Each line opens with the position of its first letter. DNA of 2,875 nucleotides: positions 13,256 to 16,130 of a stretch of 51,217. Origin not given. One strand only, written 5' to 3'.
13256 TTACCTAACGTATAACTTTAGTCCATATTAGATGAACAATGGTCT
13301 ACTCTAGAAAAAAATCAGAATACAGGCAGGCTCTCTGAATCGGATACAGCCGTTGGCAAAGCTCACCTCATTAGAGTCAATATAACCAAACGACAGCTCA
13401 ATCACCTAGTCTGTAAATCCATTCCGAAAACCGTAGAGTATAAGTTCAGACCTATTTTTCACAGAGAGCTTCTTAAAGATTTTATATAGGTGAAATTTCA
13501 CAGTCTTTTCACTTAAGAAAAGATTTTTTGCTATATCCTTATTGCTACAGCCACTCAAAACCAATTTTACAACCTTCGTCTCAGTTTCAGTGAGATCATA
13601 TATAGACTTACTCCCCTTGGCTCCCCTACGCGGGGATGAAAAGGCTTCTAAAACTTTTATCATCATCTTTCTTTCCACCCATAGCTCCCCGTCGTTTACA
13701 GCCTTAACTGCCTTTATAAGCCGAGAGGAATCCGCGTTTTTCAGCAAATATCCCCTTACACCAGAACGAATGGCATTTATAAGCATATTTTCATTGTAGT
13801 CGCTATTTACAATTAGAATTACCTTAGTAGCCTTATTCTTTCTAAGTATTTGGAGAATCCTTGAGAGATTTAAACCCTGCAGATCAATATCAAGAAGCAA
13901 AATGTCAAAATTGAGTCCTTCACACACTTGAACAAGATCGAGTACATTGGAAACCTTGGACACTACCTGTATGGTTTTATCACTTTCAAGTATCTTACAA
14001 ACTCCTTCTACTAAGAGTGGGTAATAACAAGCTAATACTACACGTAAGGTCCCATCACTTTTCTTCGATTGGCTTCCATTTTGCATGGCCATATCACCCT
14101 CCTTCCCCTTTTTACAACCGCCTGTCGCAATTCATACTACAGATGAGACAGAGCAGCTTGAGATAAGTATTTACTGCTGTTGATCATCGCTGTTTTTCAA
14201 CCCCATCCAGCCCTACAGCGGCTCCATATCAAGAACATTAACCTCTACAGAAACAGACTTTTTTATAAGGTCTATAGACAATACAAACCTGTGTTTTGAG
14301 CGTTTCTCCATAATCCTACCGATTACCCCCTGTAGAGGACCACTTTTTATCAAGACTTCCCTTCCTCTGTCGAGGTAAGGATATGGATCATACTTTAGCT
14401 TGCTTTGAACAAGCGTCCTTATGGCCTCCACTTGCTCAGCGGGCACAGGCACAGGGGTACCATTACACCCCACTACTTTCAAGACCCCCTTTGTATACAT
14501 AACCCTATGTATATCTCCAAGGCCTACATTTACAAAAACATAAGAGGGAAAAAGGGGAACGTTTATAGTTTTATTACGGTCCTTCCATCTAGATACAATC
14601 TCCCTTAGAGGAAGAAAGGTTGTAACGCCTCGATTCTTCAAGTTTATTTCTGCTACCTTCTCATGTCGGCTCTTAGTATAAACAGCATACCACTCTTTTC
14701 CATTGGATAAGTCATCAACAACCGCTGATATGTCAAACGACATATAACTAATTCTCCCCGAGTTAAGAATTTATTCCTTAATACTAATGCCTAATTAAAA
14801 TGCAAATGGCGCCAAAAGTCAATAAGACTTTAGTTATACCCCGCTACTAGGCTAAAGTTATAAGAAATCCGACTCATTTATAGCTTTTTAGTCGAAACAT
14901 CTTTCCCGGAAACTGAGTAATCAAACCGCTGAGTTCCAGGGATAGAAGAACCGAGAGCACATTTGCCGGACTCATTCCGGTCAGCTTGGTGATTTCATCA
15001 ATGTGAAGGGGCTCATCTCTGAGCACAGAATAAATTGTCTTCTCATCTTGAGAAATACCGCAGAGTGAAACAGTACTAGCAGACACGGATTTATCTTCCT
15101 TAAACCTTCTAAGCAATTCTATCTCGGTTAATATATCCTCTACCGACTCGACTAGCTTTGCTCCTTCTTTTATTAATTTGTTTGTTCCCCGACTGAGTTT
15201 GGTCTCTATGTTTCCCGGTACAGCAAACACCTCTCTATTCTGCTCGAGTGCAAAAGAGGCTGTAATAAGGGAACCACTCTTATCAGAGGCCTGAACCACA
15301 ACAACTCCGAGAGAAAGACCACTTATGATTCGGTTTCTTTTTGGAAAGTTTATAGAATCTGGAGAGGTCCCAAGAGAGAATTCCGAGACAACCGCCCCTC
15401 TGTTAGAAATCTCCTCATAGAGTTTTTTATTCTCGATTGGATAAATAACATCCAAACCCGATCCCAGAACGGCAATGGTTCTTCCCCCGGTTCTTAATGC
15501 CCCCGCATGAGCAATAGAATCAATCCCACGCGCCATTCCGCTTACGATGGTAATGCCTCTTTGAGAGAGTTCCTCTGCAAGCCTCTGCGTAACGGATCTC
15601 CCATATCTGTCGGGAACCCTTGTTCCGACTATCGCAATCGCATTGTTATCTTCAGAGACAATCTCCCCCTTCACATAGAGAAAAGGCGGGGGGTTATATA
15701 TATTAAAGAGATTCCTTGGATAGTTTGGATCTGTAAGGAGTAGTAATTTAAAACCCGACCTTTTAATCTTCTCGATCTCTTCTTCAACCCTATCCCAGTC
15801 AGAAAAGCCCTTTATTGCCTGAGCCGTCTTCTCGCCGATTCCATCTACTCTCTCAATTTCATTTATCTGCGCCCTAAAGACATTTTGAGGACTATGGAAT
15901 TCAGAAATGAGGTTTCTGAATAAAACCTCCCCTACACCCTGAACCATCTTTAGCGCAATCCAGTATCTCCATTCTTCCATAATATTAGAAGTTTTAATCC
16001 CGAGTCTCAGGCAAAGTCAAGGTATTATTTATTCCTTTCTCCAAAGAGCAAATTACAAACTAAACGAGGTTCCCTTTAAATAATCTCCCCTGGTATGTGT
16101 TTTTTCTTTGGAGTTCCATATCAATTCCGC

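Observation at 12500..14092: Tandem atypical receivers with a VpsT-like W-x-x-R helix: candidate c-di-GMP-responsive glycan regulators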

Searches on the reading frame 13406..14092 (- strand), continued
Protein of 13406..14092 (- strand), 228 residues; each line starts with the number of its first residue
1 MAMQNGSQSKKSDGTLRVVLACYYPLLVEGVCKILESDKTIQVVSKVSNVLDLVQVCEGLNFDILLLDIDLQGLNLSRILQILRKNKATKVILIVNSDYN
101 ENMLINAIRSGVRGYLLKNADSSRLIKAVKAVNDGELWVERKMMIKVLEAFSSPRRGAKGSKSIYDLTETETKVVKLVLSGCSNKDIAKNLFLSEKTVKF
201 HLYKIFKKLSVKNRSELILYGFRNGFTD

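Call 87: find_encoding_contigs(protein=P0204, flank=5000, max_places=2)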
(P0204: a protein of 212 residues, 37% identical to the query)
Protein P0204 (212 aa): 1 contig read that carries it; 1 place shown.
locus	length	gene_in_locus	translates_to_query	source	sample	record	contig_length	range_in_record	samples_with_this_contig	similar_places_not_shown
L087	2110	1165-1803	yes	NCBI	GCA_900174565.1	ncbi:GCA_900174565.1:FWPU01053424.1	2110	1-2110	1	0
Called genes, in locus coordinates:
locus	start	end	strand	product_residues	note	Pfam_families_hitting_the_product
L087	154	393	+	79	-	-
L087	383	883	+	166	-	PF01850:PIN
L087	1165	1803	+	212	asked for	PF00072:Response_reg, PF07638:Sigma70_ECF (faint), PF00196:GerE, PF08281:Sigma70_r4_2 (weak)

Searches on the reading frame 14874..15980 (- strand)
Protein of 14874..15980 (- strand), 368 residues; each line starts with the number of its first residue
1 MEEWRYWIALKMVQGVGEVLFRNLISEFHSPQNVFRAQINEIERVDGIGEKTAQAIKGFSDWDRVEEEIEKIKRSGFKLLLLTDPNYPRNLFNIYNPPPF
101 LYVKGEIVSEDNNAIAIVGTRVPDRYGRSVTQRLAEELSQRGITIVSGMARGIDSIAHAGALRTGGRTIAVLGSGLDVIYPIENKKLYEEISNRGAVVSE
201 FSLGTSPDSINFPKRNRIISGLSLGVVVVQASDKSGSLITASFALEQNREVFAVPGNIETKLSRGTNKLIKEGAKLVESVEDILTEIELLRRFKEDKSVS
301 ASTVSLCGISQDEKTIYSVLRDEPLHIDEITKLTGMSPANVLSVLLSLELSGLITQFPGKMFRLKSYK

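Call 5: search_protein_families(library=pfam, proteins=[window:14874-15980:-], max_evalue=0.01)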
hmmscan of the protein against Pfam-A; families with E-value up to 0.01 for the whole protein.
window:14874-15980:- (368 aa): 8 families
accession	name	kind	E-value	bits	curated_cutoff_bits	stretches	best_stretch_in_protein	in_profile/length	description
PF02481.21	DNA_processg_A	-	1.4e-81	273.1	29.6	1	72-278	2-211/212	DNA recombination-mediator protein A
PF17782.7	DprA_WH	-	4.1e-14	52.8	22.9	1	310-360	11-61/61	DprA winged helix domain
PF14520.12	HHH_5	-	9.5e-10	39.3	27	1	10-56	4-51/57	Helix-hairpin-helix domain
PF12826.13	HHH_2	-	1.7e-07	31.8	27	1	15-65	10-60/64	Helix-hairpin-helix motif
PF00633.29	HHH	-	4.3e-07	29.9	24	1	31-58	2-29/30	Helix-hairpin-helix motif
PF18306.6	LDcluster4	-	5.8e-05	23.2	26.3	1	115-266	4-134/151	SLOG cluster4 family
PF01978.25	TrmB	-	0.0017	18.6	25.6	1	308-360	5-58/68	Sugar-specific transcriptional regulator TrmB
PF01367.25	5_3_exonuc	-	0.0041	18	40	0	40-75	18-54/97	5'-3' exonuclease, C-terminal SAM fold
